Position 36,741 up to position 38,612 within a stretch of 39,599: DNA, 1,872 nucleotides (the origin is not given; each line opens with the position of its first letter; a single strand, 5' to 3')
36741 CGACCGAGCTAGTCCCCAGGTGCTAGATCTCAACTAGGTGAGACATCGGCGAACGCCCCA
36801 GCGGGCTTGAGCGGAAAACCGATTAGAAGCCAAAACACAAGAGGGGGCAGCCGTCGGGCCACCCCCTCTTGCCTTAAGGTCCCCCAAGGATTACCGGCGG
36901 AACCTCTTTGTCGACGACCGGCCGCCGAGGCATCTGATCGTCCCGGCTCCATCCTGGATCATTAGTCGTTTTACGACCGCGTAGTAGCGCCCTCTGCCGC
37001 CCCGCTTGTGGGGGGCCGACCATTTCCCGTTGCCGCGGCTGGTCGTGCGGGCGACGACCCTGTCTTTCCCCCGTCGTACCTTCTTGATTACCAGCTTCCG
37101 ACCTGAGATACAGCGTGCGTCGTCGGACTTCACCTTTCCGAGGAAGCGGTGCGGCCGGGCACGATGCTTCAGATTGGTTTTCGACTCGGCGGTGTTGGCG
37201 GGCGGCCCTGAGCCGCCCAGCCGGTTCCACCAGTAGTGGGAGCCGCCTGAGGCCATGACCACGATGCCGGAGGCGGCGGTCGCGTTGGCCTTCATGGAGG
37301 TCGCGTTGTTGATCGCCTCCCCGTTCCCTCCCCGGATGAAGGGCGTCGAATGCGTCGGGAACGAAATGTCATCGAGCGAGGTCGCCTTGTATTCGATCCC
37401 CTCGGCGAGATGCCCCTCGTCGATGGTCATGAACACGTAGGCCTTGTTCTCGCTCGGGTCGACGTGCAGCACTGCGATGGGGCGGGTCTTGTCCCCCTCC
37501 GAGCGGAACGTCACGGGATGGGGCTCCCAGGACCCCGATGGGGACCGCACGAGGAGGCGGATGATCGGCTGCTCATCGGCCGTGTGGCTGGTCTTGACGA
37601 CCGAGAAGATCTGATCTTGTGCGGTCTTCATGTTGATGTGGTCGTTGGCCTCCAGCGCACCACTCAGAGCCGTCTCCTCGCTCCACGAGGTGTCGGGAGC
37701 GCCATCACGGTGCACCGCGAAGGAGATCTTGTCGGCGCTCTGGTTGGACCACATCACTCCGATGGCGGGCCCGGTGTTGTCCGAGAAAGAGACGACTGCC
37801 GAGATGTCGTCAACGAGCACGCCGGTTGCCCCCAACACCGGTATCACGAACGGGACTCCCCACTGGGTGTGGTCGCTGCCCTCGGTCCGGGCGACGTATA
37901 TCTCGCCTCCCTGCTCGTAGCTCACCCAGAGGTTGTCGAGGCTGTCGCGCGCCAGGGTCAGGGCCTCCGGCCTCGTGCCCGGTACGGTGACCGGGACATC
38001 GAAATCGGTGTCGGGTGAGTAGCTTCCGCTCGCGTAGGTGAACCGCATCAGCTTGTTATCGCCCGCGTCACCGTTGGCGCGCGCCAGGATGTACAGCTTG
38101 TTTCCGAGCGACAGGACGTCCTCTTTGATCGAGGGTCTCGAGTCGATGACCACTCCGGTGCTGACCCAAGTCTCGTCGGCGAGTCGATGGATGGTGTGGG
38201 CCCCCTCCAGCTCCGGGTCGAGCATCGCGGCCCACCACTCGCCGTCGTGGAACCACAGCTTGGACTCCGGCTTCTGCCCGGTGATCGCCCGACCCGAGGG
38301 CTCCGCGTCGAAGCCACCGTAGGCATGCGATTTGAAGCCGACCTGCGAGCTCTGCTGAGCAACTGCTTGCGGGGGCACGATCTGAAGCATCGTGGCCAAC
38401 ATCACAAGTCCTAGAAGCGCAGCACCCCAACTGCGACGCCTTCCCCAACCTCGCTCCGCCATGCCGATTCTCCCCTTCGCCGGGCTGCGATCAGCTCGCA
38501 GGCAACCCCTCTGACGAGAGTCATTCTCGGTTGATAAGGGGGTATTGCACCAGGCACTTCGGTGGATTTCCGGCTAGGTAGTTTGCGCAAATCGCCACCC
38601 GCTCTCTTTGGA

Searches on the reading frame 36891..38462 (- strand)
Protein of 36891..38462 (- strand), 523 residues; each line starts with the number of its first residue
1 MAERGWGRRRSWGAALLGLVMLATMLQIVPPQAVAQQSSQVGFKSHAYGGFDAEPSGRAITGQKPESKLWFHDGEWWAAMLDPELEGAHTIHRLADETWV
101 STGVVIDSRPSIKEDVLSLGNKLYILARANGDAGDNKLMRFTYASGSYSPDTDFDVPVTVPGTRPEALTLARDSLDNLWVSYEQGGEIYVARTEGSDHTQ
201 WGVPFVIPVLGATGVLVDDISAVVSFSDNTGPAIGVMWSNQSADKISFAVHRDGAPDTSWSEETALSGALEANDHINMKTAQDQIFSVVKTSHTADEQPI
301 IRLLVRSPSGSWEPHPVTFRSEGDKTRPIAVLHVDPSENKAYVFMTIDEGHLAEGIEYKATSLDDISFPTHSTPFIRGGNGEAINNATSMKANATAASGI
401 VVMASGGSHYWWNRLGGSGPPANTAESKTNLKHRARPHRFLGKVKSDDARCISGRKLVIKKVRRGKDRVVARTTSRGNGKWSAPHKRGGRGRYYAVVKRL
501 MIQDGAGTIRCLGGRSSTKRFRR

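Call 7: search_protein_families(library=pfam, proteins=[window:36891-38462:-], max_evalue=1)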
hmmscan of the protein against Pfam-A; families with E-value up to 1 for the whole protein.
window:36891-38462:- (523 aa): 0 families

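Call 8: search_protein_families(library=ncbifam, proteins=[window:36891-38462:-], max_evalue=1)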
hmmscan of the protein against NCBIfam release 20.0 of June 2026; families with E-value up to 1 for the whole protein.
window:36891-38462:- (523 aa): 1 family
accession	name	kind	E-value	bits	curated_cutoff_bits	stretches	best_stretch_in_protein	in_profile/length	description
NF005825.0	PRK07714.1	equivalog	0.14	12.4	113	1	448-472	16-40/102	YlxQ family RNA-binding protein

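Call 63: search_solved_structures(query=window:36891-38462:-, max_evalue=1)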
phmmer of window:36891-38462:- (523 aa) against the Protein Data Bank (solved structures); distinct sequences matched with E-value up to 1: 4.
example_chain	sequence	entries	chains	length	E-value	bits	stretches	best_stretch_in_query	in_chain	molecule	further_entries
1z5o_A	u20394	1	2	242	0.16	13.8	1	150-235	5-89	MTA/SAH nucleosidase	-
1jys_A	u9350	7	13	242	0.16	13.8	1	150-235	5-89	MTA/SAH nucleosidase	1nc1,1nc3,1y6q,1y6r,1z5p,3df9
1z5n_A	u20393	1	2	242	0.16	13.8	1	150-235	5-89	MTA/SAH nucleosidase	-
5ya6_A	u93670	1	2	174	0.9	11.3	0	89-170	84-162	Flagellin B1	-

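Call 73: find_homologous_proteins(query=window:37173-38462:-, max_evalue=0.00001)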
Query window:37173-38462:- (430 aa): 230 proteins with E <= 0.00001 among 8000 candidates; the best 120 are listed.
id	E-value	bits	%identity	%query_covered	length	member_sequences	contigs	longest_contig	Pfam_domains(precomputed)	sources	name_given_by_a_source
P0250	9.0e-273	923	100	94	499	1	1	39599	-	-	-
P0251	1.7e-173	596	65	99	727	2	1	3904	PF17963.8,PF17892.8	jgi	jgi:hypothetical protein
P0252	1.5e-141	490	58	94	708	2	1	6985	PF17963.8,PF17892.8,PF17803.8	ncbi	ncbi:MAG: Ig-like domain-containing protein [Actinomycetota bacterium]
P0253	2.6e-141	490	56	96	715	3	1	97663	PF17963.8,PF17892.8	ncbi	-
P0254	4.1e-141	489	60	89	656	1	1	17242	-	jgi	jgi:hypothetical protein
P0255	1.0e-140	488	59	88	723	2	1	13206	PF17963.8,PF17892.8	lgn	-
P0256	3.0e-140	486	58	90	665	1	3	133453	-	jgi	jgi:hypothetical protein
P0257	3.8e-140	486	60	89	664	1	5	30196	-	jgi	jgi:hypothetical protein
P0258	7.8e-139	481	56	96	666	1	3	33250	-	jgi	jgi:hypothetical protein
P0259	8.4e-139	481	57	90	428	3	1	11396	-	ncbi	ncbi:MAG: hypothetical protein ACRDJF_00130 [Actinomycetota bacterium]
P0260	6.4e-136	472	56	96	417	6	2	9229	-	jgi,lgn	jgi:hypothetical protein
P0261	1.4e-135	471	56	93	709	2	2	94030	PF17963.8,PF17892.8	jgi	jgi:hypothetical protein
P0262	1.5e-134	467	59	89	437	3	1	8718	-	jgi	jgi:hypothetical protein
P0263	8.8e-134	465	57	89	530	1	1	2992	PF00395.26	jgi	jgi:hypothetical protein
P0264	1.4e-133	464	57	90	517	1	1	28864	PF17803.8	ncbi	ncbi:MAG: hypothetical protein ABR529_00570 [Actinomycetota bacterium]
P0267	7.6e-133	462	55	95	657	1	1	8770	PF00801.27,PF24517.3,PF18911.7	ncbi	ncbi:MAG: DUF7594 domain-containing protein [Egibacteraceae bacterium]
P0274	4.9e-127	443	52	96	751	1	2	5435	PF13385.14,PF05345.19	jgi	jgi:hypothetical protein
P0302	2.2e-67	246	40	87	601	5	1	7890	PF24517.3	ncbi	ncbi:MAG: DNRLRE domain-containing protein [Chloroflexota bacterium]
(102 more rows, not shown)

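Call 75: search_protein_families(library=pfam, proteins=[P0267, P0302, P0263, P0274, P0251], max_evalue=0.001)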
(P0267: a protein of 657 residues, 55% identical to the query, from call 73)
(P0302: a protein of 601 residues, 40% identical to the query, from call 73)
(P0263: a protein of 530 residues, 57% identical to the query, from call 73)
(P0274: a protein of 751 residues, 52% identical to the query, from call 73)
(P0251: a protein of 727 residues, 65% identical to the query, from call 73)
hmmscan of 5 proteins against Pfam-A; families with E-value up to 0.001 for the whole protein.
P0267 (657 aa): 3 families
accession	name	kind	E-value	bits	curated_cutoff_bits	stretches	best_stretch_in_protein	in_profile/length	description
PF24517.2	CBM96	-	2.8e-30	105.7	26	1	510-655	3-163/164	Carbohydrate-binding module family 96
PF18911.6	PKD_4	-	5.3e-20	71.7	27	1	422-501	3-85/85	PKD domain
PF00801.26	PKD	-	1.6e-13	50.9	23.5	1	427-495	4-76/80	PKD domain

P0302 (601 aa): 1 family
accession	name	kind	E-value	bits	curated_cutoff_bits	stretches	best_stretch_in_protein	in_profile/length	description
PF24517.2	CBM96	-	6e-27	94.9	26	1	448-599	2-164/164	Carbohydrate-binding module family 96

P0263 (530 aa): 1 family
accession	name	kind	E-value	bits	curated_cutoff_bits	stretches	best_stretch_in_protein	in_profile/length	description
PF00395.25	SLH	-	1.5e-28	98.9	20.8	2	421-463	1-44/44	S-layer homology domain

P0274 (751 aa): 2 families
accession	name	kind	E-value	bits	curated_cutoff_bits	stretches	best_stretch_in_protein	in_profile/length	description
PF13385.13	Laminin_G_3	-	5.5e-21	75.7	27.6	1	574-740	1-151/151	Concanavalin A-like lectin/glucanases superfamily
PF05345.18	He_PIG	-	1.6e-12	48.1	24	1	431-509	7-96/96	Putative Ig domain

P0251 (727 aa): 4 families
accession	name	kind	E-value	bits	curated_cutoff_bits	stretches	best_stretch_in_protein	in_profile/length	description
PF17963.7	Big_9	-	2.2e-11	44.9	23.6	1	416-514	1-89/89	Bacterial Ig domain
PF17892.7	Cadherin_5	-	1.2e-07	31.8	26.5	1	416-516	2-98/98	Cadherin-like domain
PF17803.7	Cadherin_4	-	6.6e-05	23.8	25.1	1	414-461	9-61/71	Bacterial cadherin-like domain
PF16184.11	Cadherin_3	-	0.0002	21.7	25.5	1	437-515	23-106/106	Cadherin-like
